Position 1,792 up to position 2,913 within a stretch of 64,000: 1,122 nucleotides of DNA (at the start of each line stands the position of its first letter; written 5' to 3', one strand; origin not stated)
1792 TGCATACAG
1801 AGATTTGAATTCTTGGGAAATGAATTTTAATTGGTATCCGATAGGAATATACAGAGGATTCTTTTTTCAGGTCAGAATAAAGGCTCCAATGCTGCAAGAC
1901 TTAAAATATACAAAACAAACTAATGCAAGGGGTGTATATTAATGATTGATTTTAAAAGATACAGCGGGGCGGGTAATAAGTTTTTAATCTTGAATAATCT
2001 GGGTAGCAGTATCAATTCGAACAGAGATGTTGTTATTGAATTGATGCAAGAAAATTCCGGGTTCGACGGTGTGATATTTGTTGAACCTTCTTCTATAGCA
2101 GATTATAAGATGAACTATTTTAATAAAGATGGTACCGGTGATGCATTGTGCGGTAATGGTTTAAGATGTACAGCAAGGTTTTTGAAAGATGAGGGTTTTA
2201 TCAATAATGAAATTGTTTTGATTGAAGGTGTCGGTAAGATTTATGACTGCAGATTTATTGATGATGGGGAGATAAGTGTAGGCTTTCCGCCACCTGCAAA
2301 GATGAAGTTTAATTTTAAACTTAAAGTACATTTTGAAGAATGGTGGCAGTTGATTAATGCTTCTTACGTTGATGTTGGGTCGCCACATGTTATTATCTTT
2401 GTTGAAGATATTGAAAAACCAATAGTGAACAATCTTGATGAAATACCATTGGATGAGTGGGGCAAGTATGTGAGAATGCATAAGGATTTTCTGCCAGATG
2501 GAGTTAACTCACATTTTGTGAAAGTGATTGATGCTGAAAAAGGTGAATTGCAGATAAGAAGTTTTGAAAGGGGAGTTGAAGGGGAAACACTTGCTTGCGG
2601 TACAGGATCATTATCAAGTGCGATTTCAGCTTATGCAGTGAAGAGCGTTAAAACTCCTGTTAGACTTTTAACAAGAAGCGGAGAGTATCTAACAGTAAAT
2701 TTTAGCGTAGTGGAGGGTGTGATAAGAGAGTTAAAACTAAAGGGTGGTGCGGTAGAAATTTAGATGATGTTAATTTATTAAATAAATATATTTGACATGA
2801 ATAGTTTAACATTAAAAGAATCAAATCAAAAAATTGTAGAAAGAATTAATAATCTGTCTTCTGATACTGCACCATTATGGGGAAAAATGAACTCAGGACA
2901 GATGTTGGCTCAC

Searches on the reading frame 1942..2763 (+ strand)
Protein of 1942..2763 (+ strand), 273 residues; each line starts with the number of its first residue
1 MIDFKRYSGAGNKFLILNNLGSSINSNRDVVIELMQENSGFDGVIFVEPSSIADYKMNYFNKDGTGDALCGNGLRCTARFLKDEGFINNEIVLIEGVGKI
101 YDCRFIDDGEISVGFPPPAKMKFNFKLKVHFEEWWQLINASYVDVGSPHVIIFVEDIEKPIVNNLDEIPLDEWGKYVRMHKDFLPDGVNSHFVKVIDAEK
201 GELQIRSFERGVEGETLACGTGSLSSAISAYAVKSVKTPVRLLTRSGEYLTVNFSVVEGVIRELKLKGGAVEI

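Call 53: find_encoding_contigs(protein=window:1942-2763:+, flank=10000, max_places=3)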
Protein window:1942-2763:+ (273 aa): 8 contigs read that carry it; 3 places shown.
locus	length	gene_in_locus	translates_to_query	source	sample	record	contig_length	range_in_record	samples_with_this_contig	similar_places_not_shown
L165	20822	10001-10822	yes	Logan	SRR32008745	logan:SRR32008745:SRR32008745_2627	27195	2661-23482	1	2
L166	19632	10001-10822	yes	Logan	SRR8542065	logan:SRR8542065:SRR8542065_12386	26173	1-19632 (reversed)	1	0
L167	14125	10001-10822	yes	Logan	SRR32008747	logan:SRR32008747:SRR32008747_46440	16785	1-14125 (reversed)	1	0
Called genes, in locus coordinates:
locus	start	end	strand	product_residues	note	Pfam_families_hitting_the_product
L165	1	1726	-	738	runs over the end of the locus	PF00580:UvrD-helicase, PF01443:Viral_helicase1 (faint), PF13245:AAA_19, PF13604:AAA_30 (faint), PF13361:UvrD_C, PF13538:UvrD_C_2, PF21196:PcrA_UvrD_tudor (weak)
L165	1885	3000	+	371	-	PF21016:RlmN_N (weak), PF04055:Radical_SAM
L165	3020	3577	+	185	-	PF00406:ADK, PF13238:AAA_18, PF13671:AAA_33 (weak), PF13207:AAA_17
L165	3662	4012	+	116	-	PF01740:STAS, PF13466:STAS_2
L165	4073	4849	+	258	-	PF01618:MotA_ExbB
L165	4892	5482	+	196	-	PF02472:ExbD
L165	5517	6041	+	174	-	PF02472:ExbD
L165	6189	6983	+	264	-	PF04536:TPM_phosphatase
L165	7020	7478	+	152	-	PF04536:TPM_phosphatase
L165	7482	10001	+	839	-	PF19838:LptD_2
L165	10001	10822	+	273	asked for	PF01678:DAP_epimerase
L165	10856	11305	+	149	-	PF07606:DUF1569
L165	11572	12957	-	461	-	PF00696:AA_kinase, PF01842:ACT (faint), PF13840:ACT_7, PF22468:ACT_9 (weak), PF13840:ACT_7 (weak), PF22468:ACT_9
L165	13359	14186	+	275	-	PF00181:Ribosomal_L2_N, PF03947:Ribosomal_L2_C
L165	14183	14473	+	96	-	PF00203:Ribosomal_S19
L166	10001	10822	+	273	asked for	PF01678:DAP_epimerase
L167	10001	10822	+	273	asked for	PF01678:DAP_epimerase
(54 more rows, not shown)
